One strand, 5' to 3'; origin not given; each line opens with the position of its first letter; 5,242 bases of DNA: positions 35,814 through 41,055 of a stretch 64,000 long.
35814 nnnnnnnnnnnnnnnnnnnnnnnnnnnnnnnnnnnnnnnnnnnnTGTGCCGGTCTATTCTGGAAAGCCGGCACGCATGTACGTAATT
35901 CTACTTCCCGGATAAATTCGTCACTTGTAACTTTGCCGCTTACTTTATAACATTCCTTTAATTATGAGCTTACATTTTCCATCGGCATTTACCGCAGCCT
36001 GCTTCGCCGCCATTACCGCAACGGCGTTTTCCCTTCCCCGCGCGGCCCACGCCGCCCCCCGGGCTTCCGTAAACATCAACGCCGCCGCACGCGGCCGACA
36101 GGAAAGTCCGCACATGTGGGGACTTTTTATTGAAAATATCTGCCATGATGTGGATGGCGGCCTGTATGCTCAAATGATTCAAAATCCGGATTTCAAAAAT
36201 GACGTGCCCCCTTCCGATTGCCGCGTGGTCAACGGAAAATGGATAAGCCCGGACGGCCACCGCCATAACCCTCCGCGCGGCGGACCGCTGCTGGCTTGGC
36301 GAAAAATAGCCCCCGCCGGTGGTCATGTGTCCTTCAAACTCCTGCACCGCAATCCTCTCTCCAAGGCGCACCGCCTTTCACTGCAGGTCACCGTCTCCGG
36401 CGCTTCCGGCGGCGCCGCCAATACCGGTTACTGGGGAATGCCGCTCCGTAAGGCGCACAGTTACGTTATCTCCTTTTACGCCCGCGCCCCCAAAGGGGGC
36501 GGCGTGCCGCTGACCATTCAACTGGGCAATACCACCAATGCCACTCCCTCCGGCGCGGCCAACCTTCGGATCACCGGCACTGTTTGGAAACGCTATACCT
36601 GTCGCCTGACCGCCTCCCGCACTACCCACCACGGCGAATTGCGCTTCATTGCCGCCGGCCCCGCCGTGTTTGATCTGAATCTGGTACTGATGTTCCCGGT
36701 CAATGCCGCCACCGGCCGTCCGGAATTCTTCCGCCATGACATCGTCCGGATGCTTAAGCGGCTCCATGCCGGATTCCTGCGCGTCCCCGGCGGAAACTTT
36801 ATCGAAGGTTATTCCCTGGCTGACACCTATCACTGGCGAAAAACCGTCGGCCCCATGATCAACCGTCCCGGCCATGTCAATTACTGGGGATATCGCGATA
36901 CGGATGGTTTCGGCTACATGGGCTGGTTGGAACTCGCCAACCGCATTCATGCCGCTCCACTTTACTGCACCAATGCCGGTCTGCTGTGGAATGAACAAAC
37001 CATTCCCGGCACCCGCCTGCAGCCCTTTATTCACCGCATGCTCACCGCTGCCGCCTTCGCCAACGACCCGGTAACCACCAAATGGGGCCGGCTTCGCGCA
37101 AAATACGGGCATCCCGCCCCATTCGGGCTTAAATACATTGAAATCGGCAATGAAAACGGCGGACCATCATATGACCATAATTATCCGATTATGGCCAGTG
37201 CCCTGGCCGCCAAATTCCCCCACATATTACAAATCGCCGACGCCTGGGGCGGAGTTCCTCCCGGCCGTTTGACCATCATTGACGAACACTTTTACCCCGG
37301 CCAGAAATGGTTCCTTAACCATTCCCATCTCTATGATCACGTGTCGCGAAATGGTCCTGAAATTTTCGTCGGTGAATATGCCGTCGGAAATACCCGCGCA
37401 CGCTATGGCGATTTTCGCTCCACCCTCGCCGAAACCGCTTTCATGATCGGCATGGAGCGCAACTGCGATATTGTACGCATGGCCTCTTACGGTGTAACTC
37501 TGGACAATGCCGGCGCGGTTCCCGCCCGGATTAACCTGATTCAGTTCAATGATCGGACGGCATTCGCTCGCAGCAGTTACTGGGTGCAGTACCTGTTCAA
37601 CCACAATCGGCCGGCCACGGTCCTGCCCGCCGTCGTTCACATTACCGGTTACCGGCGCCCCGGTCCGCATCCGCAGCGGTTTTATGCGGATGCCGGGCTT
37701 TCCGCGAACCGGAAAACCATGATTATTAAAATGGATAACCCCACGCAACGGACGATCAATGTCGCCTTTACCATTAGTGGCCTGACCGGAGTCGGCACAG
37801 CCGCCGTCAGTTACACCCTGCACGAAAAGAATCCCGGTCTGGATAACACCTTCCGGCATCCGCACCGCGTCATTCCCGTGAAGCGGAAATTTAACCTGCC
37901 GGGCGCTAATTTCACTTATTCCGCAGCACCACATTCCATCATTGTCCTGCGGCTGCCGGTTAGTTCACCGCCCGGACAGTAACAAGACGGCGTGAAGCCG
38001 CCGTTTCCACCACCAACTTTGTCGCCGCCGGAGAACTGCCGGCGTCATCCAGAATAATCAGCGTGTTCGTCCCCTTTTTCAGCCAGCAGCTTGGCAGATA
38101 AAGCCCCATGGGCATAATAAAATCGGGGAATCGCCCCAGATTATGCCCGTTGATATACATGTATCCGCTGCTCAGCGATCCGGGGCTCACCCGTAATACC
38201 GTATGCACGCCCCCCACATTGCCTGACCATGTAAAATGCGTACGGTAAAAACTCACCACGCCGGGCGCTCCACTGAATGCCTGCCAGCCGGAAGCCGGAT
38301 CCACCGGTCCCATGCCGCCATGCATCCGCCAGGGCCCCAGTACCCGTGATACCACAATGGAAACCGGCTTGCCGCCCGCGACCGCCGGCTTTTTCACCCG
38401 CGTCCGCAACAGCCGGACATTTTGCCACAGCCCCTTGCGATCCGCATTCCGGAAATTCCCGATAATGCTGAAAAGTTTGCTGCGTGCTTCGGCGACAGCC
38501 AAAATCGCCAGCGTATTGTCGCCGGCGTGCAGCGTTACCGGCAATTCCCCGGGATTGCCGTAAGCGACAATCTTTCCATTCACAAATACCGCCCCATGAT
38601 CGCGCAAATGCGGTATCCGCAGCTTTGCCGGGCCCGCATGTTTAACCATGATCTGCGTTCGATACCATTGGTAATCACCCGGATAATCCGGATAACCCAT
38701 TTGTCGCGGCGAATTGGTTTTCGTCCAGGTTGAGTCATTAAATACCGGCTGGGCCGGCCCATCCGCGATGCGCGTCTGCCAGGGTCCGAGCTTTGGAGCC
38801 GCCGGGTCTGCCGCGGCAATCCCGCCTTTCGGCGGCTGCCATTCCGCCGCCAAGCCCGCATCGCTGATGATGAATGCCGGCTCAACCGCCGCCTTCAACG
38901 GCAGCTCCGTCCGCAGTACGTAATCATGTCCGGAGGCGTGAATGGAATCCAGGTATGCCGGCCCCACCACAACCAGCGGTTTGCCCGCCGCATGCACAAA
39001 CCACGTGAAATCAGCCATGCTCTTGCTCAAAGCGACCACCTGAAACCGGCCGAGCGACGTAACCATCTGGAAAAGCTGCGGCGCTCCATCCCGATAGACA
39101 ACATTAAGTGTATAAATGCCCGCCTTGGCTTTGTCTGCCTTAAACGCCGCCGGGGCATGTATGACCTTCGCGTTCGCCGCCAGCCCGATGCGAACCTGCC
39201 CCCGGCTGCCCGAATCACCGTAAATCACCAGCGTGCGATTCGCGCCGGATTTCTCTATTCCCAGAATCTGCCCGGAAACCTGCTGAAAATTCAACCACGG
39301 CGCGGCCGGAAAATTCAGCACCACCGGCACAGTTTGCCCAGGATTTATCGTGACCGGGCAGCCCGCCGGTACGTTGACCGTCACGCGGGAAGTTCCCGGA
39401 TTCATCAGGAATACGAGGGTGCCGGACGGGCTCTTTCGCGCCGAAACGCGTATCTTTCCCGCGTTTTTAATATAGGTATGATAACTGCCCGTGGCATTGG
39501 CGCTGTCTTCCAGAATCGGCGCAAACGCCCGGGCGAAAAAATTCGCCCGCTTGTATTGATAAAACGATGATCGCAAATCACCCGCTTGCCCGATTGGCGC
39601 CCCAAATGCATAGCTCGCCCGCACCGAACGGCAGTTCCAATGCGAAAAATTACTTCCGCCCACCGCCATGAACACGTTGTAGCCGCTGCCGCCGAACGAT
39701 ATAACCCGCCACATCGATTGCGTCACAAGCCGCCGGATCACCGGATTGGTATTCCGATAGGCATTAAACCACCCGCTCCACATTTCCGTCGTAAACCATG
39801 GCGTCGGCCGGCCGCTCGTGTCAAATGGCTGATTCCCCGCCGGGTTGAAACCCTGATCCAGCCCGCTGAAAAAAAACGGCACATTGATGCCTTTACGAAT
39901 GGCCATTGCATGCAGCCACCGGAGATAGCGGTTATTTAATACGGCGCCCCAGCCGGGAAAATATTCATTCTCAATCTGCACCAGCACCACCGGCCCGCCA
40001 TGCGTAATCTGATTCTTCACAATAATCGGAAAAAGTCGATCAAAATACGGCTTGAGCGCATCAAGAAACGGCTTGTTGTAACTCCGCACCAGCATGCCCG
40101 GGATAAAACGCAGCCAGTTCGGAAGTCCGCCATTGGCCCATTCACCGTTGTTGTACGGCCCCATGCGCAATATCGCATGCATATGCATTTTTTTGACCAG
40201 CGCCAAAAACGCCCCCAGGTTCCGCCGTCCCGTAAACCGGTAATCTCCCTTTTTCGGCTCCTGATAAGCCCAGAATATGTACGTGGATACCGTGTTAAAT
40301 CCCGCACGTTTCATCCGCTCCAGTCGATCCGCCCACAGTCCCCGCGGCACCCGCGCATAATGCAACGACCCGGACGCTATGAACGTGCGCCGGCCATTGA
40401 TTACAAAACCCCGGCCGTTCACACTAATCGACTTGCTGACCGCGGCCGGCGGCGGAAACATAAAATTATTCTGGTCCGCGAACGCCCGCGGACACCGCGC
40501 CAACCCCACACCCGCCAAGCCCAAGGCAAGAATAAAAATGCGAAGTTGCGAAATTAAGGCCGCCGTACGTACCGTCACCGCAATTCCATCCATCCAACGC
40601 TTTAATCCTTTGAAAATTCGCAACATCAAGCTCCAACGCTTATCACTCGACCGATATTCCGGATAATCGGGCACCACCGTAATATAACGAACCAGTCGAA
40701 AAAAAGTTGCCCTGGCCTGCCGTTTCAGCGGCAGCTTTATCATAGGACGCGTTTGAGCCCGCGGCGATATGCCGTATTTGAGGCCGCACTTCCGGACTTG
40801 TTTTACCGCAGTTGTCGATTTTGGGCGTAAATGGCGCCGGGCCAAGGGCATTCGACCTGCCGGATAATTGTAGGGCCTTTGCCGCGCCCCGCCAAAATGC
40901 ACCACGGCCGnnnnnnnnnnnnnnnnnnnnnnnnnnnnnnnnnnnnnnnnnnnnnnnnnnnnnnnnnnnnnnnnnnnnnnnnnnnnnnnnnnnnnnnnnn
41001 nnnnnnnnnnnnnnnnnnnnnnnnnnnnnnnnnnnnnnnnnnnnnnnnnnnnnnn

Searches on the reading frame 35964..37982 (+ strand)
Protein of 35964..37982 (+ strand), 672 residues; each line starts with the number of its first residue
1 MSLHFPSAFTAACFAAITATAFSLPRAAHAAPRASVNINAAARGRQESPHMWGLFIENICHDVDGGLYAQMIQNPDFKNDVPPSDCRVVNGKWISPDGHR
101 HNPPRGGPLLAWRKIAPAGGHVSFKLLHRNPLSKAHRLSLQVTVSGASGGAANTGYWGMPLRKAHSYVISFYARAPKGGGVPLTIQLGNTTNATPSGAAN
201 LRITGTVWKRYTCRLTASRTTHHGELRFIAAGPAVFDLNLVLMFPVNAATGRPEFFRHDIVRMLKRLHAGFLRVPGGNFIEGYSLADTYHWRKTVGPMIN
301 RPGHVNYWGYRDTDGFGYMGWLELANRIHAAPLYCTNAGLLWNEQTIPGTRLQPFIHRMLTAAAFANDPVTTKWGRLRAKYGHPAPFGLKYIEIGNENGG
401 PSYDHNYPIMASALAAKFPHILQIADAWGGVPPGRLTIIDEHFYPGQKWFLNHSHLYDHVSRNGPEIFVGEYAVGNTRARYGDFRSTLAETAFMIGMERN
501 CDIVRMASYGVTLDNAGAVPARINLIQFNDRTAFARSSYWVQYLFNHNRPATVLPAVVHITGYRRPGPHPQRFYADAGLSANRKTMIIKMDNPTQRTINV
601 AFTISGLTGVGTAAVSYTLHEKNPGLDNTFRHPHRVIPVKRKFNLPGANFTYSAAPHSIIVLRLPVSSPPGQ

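Call 10: search_protein_families(library=pfam, proteins=[window:35964-37982:+], max_evalue=0.001)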
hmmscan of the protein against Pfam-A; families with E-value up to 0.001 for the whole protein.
window:35964-37982:+ (672 aa): 3 families
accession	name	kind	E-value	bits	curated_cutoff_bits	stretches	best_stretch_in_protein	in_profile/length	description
PF22848.2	ASD1_dom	-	3.4e-27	96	22.2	1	264-473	3-239/239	Alpha-L-arabinofuranosidase 1 domain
PF06964.18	Alpha-L-AF_C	-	1.3e-22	81.2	27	1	470-658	1-165/165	Alpha-L-arabinofuranosidase C-terminal domain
PF02018.23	CBM_4_9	-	0.00017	22.4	25.9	1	157-229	55-130/136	Carbohydrate binding domain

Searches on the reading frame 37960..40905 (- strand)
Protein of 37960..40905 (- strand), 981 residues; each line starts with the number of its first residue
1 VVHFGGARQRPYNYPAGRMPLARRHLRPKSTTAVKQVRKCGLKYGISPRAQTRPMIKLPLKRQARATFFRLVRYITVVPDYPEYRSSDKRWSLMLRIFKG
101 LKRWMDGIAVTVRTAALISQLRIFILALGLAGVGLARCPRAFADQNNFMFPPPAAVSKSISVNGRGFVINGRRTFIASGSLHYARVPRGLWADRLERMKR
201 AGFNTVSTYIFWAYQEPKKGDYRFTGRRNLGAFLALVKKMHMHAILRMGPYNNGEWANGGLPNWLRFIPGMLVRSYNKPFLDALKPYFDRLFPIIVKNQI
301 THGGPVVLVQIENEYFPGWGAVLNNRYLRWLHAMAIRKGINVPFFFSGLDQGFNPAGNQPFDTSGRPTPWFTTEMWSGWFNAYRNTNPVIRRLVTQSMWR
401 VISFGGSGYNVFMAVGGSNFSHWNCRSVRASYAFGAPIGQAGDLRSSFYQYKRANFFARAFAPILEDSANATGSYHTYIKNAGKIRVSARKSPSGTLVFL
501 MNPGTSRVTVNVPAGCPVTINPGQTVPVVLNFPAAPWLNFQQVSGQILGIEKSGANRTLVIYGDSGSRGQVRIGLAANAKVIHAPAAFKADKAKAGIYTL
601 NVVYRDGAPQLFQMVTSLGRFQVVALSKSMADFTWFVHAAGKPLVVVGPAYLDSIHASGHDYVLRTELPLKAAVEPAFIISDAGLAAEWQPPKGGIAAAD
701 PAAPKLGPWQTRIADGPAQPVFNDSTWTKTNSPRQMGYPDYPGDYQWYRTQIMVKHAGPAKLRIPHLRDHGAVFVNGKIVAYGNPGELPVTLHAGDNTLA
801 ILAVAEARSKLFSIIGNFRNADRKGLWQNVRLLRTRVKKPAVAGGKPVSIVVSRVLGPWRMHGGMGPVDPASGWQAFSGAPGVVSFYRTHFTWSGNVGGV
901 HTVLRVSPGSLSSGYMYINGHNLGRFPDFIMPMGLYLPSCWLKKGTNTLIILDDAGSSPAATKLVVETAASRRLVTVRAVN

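Call 11: search_protein_families(library=pfam, proteins=[window:37960-40905:-], max_evalue=0.001)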
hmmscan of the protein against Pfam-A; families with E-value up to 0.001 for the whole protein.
window:37960-40905:- (981 aa): 4 families
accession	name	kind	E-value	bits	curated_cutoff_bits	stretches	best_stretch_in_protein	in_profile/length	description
PF01301.25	Glyco_hydro_35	-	2.2e-69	234.9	27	1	167-453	2-314/319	Glycosyl hydrolases family 35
PF21467.3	BetaGal_gal-bd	-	8e-12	45.6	27.3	1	885-947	2-62/62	Beta-galactosidase, galactose-binding domain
PF02449.21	Glyco_hydro_42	-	4e-07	30.2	21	1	185-265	6-76/376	Beta-galactosidase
PF13364.12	BetaGal_ABD2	-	3.9e-05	24.8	23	0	884-954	36-107/112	Beta-galactosidase second all-beta domain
